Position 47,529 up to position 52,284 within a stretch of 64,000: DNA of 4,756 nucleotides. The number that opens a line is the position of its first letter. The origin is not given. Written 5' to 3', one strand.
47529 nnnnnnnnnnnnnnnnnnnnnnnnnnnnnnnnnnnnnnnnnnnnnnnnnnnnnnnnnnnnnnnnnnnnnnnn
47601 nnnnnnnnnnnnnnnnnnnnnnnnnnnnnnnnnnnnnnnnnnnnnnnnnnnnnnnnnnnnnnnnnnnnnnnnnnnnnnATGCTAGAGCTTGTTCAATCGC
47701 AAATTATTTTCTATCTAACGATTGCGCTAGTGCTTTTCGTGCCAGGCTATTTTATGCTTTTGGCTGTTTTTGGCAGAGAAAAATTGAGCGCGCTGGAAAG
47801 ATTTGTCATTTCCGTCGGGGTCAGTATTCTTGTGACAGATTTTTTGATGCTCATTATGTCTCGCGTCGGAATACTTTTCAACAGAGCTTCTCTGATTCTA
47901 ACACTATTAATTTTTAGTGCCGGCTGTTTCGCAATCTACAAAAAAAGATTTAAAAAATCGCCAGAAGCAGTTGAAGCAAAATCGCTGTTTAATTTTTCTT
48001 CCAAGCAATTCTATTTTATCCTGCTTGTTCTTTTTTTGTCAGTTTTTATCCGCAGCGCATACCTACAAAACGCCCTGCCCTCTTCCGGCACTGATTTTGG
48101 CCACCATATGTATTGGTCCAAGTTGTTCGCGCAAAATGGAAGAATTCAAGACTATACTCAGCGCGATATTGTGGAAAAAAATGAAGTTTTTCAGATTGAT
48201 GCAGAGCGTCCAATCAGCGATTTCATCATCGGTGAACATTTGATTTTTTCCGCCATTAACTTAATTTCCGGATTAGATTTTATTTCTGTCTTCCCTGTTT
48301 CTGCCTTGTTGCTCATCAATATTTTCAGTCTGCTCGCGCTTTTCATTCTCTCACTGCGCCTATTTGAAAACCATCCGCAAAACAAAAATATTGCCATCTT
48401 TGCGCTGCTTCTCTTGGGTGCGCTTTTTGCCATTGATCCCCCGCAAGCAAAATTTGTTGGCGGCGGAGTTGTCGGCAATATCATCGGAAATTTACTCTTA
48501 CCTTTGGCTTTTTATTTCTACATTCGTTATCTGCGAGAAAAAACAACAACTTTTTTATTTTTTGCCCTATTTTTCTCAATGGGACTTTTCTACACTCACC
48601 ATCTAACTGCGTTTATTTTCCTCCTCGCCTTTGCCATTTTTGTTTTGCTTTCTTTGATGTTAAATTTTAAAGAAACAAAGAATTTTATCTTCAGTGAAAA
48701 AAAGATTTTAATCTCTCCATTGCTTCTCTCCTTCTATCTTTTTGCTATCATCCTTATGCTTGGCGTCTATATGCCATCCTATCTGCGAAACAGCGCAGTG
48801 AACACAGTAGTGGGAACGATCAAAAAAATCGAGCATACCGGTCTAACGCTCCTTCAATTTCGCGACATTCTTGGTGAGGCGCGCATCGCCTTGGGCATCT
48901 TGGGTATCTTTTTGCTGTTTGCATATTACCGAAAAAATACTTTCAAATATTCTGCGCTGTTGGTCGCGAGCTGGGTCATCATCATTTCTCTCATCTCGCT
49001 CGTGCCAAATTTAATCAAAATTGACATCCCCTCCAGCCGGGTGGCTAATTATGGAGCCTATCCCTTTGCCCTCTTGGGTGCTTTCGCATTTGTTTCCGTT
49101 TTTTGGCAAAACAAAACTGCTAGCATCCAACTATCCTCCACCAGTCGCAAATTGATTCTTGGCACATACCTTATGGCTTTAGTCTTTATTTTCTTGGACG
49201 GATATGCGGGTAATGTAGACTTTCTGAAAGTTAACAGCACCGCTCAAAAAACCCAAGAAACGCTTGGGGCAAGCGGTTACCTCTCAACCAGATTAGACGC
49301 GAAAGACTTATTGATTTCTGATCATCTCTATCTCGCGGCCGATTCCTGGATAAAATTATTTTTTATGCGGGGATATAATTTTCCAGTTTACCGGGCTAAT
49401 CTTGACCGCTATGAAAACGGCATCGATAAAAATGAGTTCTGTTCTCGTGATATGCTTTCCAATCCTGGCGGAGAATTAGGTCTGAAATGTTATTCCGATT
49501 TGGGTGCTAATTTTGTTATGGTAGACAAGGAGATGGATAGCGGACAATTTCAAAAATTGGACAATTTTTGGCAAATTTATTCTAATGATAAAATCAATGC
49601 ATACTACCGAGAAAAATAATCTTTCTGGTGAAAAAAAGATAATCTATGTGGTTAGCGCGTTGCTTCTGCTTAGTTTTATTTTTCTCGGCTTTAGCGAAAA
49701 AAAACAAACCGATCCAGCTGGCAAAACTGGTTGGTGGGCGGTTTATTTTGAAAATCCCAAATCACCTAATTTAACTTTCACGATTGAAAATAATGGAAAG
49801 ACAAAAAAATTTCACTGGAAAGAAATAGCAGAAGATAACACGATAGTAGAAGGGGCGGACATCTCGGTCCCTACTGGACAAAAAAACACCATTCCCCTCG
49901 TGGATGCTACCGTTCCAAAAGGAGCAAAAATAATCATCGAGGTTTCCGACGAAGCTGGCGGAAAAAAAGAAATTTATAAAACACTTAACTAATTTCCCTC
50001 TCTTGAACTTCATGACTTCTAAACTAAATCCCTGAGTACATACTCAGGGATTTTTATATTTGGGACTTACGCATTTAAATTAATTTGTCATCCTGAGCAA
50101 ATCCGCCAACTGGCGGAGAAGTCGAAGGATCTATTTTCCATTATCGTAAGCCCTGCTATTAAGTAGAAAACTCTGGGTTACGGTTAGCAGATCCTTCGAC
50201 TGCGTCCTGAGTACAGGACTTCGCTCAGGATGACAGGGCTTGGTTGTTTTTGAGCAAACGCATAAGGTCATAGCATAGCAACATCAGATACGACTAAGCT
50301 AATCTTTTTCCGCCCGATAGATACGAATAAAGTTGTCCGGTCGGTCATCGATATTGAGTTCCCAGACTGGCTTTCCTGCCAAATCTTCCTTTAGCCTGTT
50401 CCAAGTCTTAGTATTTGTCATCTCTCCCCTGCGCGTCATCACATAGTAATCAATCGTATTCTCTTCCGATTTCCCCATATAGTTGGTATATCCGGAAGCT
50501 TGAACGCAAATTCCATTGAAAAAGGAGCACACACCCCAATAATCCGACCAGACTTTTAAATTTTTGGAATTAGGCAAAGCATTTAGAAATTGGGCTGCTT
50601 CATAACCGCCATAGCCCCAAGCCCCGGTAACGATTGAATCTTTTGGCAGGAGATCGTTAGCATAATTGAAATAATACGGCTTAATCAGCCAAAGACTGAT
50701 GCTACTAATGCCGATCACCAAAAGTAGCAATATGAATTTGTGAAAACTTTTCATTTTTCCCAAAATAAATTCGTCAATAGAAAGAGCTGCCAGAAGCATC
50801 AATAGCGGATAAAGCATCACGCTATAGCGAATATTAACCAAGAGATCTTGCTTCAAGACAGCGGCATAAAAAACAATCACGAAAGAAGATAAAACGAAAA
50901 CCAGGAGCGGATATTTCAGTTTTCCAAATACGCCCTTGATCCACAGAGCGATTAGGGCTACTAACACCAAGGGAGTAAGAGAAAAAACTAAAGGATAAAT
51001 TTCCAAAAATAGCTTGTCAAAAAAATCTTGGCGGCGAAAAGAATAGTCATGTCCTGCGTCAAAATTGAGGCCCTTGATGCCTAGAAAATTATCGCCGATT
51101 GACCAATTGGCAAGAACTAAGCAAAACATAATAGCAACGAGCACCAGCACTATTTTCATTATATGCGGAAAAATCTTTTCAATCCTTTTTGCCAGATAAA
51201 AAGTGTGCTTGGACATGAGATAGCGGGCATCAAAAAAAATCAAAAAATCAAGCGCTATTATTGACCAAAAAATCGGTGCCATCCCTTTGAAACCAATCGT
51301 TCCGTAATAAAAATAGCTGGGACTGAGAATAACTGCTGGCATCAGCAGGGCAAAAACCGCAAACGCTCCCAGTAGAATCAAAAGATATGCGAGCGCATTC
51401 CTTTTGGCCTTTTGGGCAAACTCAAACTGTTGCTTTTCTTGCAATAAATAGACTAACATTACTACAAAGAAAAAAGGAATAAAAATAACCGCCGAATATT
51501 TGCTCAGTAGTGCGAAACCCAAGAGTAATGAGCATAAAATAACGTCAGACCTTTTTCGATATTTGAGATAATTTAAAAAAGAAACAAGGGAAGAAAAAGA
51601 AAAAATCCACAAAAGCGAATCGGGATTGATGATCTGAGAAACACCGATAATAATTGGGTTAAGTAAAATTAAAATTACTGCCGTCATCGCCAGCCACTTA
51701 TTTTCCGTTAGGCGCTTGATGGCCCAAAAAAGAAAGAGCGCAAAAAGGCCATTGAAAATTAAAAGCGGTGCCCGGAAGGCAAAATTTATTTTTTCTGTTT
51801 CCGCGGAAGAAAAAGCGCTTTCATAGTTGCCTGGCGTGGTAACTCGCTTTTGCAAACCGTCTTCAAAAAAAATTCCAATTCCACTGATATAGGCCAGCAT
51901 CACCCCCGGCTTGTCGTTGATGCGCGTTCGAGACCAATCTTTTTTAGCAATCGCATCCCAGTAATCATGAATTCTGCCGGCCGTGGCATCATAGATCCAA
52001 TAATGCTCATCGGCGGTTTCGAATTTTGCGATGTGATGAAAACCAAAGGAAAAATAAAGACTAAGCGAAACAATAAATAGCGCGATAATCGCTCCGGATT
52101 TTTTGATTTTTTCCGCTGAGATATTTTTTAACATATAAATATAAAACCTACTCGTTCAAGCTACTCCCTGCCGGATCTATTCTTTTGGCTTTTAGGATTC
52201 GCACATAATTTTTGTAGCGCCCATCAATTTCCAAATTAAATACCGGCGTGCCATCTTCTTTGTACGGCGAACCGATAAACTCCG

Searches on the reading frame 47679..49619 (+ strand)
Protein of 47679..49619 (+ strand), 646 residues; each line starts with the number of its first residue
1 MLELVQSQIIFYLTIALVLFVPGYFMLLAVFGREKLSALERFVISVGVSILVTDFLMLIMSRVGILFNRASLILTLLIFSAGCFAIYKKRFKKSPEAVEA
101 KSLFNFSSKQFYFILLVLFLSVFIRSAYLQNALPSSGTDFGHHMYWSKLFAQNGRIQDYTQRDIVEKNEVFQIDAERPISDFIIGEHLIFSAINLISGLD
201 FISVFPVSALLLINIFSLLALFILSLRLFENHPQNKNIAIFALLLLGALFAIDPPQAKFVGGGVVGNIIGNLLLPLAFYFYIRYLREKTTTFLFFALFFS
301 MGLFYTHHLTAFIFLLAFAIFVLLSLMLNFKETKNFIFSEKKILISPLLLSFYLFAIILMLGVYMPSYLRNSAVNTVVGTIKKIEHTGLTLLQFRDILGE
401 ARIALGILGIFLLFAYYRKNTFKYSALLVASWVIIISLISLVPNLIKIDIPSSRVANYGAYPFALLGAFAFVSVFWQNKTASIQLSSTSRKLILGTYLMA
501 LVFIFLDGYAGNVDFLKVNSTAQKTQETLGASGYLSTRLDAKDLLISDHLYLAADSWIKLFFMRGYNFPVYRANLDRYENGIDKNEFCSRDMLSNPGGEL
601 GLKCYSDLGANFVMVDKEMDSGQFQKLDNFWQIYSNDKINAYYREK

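Call 70: search_protein_families(library=pfam, max_evalue=0.000001, proteins=[window:47679-49619:+])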
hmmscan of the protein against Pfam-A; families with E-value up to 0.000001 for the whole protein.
window:47679-49619:+ (646 aa): 1 family
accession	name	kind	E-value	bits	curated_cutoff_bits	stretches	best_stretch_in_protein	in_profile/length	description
PF07760.16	DUF1616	-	2.9e-08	33.7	31.6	1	7-90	20-125/307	Protein of unknown function (DUF1616)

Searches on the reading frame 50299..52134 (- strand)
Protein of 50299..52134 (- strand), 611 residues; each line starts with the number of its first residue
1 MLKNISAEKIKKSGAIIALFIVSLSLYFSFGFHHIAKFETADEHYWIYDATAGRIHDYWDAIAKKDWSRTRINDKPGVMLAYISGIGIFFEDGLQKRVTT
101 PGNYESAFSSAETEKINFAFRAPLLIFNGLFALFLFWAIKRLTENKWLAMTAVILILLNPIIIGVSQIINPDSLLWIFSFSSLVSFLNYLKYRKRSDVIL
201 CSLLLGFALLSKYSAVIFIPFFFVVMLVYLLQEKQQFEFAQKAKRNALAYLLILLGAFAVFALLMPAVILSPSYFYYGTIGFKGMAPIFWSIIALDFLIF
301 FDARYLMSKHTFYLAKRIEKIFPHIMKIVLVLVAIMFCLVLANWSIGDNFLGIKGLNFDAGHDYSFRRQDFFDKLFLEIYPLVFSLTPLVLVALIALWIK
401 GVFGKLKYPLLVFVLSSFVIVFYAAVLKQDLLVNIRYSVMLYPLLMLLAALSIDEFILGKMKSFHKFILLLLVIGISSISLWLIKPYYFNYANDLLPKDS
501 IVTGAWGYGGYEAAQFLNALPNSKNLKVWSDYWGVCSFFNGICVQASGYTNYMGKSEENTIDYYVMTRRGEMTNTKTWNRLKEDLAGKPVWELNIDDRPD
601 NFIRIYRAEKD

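Call 71: search_protein_families(library=pfam, max_evalue=0.000001, proteins=[window:50299-52134:-])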
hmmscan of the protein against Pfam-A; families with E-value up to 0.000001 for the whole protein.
window:50299-52134:- (611 aa): 2 families
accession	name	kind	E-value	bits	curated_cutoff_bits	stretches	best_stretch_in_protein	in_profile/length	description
PF13231.12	PMT_2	-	5.5e-09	36.9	26.1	1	118-261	22-154/160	Dolichyl-phosphate-mannose-protein mannosyltransferase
PF02366.24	PMT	-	3.4e-07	30.5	22.7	1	104-257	68-220/245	Dolichyl-phosphate-mannose-protein mannosyltransferase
